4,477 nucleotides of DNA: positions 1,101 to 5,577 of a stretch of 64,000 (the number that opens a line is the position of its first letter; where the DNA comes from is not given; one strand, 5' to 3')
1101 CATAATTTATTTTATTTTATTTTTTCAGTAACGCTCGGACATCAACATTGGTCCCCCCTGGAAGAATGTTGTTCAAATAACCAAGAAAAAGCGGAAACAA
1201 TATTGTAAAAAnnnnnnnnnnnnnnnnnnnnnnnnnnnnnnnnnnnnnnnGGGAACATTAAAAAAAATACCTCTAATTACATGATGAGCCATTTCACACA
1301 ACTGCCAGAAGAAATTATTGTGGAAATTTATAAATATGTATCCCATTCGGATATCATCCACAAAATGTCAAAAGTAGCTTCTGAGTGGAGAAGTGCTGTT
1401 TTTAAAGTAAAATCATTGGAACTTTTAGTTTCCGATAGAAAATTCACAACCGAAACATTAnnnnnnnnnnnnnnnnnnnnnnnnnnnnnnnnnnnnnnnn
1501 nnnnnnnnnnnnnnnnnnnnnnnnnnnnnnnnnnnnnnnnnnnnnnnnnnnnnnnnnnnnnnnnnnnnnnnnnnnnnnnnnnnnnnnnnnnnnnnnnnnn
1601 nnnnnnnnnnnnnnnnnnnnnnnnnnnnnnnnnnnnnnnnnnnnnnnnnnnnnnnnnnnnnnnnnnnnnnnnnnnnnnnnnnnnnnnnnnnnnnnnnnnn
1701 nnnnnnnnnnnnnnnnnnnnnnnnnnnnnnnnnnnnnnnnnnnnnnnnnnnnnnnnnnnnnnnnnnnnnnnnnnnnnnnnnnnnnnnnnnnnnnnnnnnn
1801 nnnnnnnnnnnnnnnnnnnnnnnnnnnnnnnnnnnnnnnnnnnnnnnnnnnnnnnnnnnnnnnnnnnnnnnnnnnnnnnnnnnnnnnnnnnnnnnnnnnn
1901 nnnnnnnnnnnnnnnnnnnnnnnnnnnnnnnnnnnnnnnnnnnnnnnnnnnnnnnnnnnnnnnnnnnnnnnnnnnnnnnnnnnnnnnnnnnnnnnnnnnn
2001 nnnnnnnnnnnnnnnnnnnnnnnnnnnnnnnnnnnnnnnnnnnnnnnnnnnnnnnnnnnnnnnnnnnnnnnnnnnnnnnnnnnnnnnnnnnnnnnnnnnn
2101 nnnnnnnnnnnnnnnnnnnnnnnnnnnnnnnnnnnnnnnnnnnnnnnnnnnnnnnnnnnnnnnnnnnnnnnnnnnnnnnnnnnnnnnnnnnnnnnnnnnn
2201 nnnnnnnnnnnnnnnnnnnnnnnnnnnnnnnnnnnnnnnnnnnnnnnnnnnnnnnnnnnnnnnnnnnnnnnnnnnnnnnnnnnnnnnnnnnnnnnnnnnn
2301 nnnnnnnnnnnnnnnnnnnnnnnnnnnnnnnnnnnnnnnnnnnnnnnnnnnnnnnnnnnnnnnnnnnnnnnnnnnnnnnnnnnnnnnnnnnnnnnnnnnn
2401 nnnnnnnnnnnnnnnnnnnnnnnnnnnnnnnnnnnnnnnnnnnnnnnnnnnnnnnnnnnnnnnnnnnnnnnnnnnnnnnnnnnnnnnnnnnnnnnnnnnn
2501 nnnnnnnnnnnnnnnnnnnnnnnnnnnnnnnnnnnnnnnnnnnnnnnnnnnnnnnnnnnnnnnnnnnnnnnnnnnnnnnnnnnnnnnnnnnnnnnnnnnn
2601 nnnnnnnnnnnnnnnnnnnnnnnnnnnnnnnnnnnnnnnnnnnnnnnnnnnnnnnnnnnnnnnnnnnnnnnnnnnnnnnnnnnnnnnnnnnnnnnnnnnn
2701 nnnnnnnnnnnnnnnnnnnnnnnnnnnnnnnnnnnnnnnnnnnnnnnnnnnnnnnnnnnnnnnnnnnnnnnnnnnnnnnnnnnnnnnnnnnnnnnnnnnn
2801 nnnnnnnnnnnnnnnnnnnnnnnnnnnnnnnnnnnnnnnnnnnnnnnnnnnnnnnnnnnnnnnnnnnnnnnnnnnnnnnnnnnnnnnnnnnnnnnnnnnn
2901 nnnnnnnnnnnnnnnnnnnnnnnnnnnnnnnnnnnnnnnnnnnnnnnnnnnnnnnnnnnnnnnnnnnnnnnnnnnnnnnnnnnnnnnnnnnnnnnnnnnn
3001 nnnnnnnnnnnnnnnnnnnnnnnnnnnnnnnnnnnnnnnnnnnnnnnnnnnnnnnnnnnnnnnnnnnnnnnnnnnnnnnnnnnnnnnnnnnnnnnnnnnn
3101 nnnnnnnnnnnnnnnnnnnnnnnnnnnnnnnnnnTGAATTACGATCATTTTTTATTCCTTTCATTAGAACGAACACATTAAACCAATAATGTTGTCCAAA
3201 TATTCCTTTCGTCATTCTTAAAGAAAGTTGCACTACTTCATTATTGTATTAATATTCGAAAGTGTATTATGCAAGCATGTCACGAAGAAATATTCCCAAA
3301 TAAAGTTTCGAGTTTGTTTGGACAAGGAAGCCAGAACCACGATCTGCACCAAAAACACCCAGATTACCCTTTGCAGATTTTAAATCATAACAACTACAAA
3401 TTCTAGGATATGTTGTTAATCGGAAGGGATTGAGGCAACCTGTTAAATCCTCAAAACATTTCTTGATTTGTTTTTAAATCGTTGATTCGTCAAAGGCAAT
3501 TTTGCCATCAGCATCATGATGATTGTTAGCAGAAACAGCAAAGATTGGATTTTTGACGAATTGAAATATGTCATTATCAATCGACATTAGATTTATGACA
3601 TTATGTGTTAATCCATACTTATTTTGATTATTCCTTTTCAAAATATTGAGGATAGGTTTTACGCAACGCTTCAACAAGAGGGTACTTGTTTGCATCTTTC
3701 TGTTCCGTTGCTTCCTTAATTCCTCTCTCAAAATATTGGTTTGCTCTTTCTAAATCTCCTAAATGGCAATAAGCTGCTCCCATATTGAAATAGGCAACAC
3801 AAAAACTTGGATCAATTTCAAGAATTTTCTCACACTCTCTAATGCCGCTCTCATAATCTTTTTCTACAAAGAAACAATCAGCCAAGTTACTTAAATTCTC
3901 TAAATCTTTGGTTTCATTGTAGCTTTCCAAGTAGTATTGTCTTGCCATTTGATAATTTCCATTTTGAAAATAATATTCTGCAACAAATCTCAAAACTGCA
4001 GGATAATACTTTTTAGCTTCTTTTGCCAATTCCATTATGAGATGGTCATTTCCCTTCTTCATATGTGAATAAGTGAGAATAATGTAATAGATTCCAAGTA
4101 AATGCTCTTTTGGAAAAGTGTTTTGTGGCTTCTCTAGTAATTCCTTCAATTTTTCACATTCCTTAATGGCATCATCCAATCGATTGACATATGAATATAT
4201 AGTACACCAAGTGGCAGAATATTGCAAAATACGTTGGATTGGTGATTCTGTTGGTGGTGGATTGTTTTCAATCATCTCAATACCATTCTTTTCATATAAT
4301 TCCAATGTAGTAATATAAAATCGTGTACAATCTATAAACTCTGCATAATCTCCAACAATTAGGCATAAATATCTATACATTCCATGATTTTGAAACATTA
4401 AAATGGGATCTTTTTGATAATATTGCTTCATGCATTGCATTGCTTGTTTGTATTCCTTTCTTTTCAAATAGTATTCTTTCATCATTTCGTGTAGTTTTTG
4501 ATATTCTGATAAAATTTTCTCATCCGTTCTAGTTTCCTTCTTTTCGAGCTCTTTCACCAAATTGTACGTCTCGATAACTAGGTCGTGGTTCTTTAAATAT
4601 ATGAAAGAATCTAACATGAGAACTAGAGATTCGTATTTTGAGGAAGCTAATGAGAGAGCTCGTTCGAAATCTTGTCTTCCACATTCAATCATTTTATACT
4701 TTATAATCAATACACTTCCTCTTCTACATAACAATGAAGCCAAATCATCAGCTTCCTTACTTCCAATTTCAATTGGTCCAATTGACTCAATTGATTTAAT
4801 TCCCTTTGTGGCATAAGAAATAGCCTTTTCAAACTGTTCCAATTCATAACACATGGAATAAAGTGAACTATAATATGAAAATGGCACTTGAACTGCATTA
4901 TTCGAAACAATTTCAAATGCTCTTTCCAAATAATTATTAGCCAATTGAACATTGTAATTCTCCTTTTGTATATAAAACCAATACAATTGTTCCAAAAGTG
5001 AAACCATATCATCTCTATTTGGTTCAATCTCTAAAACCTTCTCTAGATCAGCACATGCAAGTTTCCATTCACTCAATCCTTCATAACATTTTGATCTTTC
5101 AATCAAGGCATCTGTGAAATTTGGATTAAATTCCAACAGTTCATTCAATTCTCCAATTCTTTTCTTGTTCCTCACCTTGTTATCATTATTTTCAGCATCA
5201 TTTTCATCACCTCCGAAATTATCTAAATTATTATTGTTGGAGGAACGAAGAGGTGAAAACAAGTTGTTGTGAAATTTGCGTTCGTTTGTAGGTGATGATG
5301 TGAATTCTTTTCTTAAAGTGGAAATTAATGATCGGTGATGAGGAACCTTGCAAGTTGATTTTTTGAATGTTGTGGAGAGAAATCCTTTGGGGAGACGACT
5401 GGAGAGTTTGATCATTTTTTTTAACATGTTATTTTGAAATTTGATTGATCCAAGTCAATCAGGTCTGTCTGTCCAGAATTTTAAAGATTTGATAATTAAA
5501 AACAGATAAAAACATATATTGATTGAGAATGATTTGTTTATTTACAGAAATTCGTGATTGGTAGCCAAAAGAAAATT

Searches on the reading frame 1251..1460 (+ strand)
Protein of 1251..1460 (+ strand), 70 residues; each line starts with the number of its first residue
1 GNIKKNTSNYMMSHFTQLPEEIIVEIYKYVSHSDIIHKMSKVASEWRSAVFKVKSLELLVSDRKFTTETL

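Call 66: search_solved_structures(query=window:1251-1460:+, max_evalue=10)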
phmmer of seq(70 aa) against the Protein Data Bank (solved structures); distinct sequences matched with E-value up to 10: 13.
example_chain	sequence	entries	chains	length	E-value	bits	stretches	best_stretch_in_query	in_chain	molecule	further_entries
1nex_B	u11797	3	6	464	0.13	16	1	12-62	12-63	CDC4 protein | Cell division control protein 4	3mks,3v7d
5afu_3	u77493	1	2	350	0.33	14.7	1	3-36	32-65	DYNEIN TAIL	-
1erj_A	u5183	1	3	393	0.37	14.6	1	3-36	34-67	TRANSCRIPTIONAL REPRESSOR TUP1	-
1aos_A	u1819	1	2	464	1.7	12.5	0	33-56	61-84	ARGININOSUCCINATE LYASE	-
1k62_A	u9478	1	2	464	1.8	12.5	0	33-56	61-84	Argininosuccinate Lyase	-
22fn_A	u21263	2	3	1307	3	11.7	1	12-68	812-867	CRISPR-associated endonuclease Cas12a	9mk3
5xh6_A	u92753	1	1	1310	3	11.7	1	12-68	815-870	CRISPR-associated endonuclease Cpf1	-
8sfh_A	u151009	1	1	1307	3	11.7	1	12-68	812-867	CRISPR-associated endonuclease Cas12a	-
5b43_A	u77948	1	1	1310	3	11.7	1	12-68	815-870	CRISPR-associated endonuclease Cpf1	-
9cjh_A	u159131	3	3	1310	3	11.7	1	12-68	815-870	CRISPR-associated endonuclease Cas12a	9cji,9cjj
8sfi_A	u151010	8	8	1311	3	11.7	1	12-68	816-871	CRISPR-associated endonuclease Cas12a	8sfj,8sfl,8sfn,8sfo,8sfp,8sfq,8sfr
5kk5_A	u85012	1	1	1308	3.1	11.7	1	12-68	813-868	CRISPR-associated endonuclease Cpf1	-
5xh7_A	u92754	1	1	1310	3.1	11.7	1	12-68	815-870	CRISPR-associated endonuclease Cpf1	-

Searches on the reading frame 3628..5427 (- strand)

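Call 58: search_protein_families(library=pfam, proteins=[window:3628-5427:-], max_evalue=0.001)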
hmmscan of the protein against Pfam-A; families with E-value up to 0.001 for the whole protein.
window:3628-5427:- (599 aa): 11 families
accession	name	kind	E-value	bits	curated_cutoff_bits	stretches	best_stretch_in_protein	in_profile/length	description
PF07719.23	TPR_2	-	1.8e-18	65.5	27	1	545-572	3-30/34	Tetratricopeptide repeat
PF13371.12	TPR_9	-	1.3e-10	41.5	35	0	519-579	5-65/73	Tetratricopeptide repeat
PF13431.12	TPR_17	-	8e-10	38.6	24.4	1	532-562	2-32/34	Tetratricopeptide repeat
PF00515.34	TPR_1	-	3.5e-09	36.5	27.8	0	545-571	3-29/34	Tetratricopeptide repeat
PF13424.12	TPR_12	-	7.9e-08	32.8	30.1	1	512-570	6-72/77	Tetratricopeptide repeat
PF13428.12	TPR_14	-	8.9e-08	32.5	23.5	0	545-575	3-33/44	Tetratricopeptide repeat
PF14559.12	TPR_19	-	3.2e-07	31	25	0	522-575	4-57/68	Tetratricopeptide repeat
PF13181.12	TPR_8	-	1.2e-05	25.5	25.7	0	545-571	3-29/34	Tetratricopeptide repeat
PF13174.12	TPR_6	-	5.9e-05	23.9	26.3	0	545-568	2-25/33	Tetratricopeptide repeat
PF25064.1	ARM_TT21_5th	-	0.00027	21.7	27.8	0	515-594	7-86/117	TT21 fifth ARM repeats domain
PF13432.12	TPR_16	-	0.00078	20.3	32.7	0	476-503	28-58/65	Tetratricopeptide repeat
